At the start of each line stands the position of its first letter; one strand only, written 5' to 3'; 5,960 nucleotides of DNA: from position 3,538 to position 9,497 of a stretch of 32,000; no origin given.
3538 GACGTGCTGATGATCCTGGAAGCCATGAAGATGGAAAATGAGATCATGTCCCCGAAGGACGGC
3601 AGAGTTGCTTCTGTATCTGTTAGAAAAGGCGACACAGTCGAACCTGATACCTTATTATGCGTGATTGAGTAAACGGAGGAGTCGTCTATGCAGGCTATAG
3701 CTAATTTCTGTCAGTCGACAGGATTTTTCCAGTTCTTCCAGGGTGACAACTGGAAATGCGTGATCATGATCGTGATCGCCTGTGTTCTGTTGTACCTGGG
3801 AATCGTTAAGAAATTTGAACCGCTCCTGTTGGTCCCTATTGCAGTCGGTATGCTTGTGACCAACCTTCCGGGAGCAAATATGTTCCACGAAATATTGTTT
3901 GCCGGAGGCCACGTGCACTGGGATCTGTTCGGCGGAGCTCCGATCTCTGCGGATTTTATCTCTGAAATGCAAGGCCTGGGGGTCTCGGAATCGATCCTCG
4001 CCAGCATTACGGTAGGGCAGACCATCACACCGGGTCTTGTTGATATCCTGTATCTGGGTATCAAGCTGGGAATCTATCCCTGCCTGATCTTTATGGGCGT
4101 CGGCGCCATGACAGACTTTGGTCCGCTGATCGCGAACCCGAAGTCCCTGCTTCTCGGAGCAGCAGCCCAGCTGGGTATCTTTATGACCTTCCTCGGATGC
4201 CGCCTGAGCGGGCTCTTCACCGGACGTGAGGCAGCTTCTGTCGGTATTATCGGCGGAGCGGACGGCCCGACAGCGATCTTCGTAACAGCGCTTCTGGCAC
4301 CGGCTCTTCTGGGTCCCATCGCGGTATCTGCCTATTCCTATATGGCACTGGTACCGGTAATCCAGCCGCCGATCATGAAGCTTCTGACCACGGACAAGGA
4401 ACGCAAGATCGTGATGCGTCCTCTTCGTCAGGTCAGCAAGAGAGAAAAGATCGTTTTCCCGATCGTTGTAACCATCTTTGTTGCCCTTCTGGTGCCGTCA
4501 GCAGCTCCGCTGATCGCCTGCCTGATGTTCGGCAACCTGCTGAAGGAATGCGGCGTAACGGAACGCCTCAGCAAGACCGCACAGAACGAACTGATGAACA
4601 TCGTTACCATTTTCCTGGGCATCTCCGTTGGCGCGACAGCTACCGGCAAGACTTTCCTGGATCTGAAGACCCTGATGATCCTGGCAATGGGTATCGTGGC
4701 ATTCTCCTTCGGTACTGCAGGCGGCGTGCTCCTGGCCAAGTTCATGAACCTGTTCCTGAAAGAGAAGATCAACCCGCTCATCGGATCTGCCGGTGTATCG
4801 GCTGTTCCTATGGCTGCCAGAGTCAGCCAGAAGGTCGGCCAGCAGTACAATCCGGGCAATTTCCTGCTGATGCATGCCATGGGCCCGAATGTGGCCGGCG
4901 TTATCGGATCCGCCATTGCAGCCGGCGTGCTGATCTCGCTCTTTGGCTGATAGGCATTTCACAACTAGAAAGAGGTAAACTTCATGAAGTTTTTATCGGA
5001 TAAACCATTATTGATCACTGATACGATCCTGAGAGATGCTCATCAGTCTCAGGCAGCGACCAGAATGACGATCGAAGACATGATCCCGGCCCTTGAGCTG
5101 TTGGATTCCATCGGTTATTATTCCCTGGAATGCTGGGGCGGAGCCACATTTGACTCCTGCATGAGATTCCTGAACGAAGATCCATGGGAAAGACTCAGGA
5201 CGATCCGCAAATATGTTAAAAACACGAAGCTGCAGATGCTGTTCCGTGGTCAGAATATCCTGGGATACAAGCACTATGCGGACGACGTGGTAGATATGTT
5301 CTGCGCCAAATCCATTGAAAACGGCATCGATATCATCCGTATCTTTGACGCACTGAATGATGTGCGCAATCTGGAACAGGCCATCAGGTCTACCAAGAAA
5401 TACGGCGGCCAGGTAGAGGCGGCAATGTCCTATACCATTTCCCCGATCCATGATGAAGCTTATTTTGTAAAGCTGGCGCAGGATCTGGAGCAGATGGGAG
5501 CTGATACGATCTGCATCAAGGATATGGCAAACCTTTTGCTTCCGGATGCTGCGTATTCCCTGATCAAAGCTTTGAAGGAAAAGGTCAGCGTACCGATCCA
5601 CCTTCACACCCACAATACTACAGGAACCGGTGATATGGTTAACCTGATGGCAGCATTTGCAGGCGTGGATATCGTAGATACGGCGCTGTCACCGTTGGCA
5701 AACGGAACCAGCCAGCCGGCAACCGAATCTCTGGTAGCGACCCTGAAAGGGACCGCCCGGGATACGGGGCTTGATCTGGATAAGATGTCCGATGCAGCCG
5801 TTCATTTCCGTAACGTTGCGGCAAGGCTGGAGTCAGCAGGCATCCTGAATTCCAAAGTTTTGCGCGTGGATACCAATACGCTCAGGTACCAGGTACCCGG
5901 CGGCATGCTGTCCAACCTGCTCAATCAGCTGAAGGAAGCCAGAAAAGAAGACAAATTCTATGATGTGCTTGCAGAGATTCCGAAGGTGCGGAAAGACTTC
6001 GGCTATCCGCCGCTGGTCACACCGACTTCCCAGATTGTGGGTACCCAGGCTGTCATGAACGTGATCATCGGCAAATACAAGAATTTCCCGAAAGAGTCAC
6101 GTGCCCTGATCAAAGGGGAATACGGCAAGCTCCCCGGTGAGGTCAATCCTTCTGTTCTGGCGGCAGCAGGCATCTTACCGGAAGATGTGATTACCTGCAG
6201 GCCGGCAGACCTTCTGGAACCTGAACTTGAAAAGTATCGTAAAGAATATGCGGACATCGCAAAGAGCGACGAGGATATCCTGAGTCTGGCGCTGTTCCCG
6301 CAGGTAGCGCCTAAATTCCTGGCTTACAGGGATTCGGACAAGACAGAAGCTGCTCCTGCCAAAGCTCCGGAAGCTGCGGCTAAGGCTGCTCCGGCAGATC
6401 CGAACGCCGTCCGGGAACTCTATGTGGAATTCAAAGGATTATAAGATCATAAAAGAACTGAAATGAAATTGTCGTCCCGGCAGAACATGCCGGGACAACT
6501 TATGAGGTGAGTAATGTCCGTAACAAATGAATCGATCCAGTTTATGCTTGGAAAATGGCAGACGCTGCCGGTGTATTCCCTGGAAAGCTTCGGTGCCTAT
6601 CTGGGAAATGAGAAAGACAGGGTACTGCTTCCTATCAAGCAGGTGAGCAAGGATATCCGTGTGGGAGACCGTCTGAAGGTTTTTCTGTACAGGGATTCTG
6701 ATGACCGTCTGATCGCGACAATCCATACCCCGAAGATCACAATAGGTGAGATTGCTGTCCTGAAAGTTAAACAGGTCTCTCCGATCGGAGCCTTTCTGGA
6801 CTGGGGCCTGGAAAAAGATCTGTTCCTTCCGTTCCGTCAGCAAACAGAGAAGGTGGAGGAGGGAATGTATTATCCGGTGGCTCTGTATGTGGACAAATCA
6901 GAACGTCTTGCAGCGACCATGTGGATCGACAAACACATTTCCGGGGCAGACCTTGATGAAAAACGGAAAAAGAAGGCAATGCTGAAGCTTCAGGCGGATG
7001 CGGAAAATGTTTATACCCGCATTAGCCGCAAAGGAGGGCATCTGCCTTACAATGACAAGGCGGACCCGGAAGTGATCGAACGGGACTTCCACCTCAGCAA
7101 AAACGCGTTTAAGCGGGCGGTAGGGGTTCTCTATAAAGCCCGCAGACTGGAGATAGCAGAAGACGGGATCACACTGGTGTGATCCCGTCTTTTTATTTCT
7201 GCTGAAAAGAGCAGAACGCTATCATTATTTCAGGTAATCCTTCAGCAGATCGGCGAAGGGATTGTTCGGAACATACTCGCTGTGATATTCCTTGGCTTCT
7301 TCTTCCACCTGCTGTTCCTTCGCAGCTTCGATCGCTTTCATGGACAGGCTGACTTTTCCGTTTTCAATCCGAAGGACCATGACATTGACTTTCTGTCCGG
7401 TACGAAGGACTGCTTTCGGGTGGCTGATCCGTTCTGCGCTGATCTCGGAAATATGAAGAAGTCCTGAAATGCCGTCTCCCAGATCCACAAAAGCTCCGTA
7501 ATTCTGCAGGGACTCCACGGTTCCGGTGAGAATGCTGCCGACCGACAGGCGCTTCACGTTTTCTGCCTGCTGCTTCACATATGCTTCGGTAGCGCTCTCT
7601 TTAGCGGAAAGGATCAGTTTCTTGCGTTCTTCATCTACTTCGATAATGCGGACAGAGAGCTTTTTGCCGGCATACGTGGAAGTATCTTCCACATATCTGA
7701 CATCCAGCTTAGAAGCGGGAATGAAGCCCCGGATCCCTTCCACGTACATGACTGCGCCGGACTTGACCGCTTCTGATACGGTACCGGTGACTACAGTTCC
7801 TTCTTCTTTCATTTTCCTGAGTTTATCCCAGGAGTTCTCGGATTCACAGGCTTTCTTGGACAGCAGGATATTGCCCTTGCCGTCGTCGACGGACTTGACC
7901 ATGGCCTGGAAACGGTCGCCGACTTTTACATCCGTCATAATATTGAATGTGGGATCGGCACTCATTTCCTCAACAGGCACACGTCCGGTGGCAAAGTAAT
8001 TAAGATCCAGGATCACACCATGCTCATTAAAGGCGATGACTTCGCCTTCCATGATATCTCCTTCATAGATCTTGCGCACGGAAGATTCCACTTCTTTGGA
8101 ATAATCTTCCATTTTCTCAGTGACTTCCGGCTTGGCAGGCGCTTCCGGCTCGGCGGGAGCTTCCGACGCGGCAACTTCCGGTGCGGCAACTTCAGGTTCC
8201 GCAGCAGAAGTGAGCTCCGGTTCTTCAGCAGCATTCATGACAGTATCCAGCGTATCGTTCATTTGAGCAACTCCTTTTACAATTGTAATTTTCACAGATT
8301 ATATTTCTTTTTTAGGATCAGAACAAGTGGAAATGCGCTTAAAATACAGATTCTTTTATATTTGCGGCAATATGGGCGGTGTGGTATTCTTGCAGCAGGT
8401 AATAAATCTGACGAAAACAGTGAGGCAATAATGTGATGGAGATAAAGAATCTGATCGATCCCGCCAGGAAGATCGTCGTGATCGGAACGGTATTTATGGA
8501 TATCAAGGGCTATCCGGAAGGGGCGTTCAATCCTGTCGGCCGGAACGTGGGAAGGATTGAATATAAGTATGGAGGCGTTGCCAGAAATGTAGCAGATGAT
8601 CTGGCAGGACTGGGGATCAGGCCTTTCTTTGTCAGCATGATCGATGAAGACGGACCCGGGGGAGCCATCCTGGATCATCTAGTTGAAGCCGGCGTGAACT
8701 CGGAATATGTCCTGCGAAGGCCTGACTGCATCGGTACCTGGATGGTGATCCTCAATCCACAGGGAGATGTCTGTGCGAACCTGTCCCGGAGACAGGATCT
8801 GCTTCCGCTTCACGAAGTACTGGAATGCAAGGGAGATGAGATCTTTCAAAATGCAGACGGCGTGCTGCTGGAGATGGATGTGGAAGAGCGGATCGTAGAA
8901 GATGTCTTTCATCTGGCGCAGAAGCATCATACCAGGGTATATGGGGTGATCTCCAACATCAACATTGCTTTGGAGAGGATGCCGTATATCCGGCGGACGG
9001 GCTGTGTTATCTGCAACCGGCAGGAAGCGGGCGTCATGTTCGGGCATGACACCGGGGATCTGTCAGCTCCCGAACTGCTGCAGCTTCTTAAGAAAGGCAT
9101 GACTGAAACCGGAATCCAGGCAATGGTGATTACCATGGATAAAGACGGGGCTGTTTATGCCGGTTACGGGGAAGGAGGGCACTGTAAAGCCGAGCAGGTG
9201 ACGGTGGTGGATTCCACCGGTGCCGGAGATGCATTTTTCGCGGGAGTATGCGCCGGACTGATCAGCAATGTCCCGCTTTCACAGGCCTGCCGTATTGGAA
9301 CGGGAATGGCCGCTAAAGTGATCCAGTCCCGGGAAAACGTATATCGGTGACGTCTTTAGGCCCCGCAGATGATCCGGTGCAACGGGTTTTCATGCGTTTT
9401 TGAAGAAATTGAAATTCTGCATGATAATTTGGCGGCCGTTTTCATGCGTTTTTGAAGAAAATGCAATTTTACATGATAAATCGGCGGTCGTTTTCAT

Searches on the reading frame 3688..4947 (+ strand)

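Call 43: search_protein_families(library=pfam, proteins=[window:3688-4947:+], max_evalue=0.00001)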
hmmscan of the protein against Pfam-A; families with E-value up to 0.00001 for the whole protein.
window:3688-4947:+ (420 aa): 1 family
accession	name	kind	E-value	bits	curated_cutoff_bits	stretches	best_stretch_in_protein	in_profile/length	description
PF03977.18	OAD_beta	-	1.4e-160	534.5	31.6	1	25-419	3-349/349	Na+-transporting oxaloacetate decarboxylase beta subunit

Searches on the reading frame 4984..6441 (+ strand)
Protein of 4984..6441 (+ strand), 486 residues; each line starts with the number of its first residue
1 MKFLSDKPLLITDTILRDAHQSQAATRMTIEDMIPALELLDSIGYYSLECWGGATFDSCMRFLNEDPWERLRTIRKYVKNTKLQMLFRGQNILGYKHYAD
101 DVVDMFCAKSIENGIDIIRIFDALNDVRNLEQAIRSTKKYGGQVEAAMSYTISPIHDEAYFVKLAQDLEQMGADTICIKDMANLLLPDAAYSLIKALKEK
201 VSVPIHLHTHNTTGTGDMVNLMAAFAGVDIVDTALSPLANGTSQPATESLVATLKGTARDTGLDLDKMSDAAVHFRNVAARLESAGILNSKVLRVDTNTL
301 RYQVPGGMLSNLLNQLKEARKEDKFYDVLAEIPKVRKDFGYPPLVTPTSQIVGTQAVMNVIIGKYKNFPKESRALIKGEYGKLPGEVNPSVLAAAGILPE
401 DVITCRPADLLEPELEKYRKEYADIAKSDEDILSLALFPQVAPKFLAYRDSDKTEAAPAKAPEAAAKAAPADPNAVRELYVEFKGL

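Call 43: search_protein_families(library=pfam, proteins=[window:4984-6441:+], max_evalue=0.00001)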
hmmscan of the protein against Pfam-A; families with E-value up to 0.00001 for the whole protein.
window:4984-6441:+ (486 aa): 2 families
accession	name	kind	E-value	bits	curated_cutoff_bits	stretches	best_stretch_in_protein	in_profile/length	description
PF02436.23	PYC_OADA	-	7.4e-49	166.6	27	1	300-455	2-171/201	Conserved carboxylase domain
PF00682.25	HMGL-like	-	1.4e-19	70.9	29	1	11-271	4-256/260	HMGL-like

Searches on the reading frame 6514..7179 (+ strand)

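Call 43: search_protein_families(library=pfam, proteins=[window:6514-7179:+], max_evalue=0.00001)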
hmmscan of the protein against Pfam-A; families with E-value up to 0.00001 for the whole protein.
window:6514-7179:+ (222 aa): 2 families
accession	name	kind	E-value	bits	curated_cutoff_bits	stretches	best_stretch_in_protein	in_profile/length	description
PF13509.12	S1_2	-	1.4e-32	112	21.8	2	12-70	1-60/61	S1 domain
PF17783.7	CvfB_WH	-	4.3e-20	71.7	22.9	1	164-221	1-58/58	CvfB-like winged helix domain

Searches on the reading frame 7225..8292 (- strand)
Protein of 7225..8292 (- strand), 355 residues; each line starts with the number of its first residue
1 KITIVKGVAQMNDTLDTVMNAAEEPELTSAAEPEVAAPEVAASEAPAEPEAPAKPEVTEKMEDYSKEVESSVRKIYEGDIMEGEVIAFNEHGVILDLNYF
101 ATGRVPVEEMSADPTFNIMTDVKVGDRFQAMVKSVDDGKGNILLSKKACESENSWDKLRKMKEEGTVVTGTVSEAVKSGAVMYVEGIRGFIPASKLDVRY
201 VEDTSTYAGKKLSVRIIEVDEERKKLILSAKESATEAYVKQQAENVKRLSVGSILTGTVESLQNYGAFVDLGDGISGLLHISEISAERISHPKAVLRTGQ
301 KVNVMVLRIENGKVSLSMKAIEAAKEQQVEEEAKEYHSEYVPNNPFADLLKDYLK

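Call 43: search_protein_families(library=pfam, proteins=[window:7225-8292:-], max_evalue=0.00001)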
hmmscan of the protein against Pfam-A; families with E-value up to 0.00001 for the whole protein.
window:7225-8292:- (355 aa): 2 families
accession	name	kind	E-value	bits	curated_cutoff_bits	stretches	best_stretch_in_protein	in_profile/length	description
PF00575.29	S1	-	7.6e-44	148.4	22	3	251-318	4-73/74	S1 RNA binding domain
PF23459.1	S1_RRP5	-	1.7e-18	67.3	27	1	252-316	4-68/72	RRP5 S1 domain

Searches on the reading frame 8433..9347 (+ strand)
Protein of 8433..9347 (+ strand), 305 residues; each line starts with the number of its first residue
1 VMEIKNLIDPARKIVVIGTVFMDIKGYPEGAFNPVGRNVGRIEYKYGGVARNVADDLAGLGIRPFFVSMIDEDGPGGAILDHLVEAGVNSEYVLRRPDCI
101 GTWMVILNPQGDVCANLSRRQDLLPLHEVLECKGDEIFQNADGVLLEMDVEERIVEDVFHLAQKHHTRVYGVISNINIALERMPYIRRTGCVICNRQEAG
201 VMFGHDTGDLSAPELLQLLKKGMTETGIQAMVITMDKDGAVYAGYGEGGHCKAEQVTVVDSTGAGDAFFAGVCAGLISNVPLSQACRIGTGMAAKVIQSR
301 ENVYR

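Call 43: search_protein_families(library=pfam, proteins=[window:8433-9347:+], max_evalue=0.00001)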
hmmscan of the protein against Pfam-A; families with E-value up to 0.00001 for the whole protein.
window:8433-9347:+ (305 aa): 1 family
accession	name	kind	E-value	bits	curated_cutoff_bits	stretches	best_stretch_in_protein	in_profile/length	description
PF00294.29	PfkB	-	2.4e-42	145.8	25.8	1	12-300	2-293/302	pfkB family carbohydrate kinase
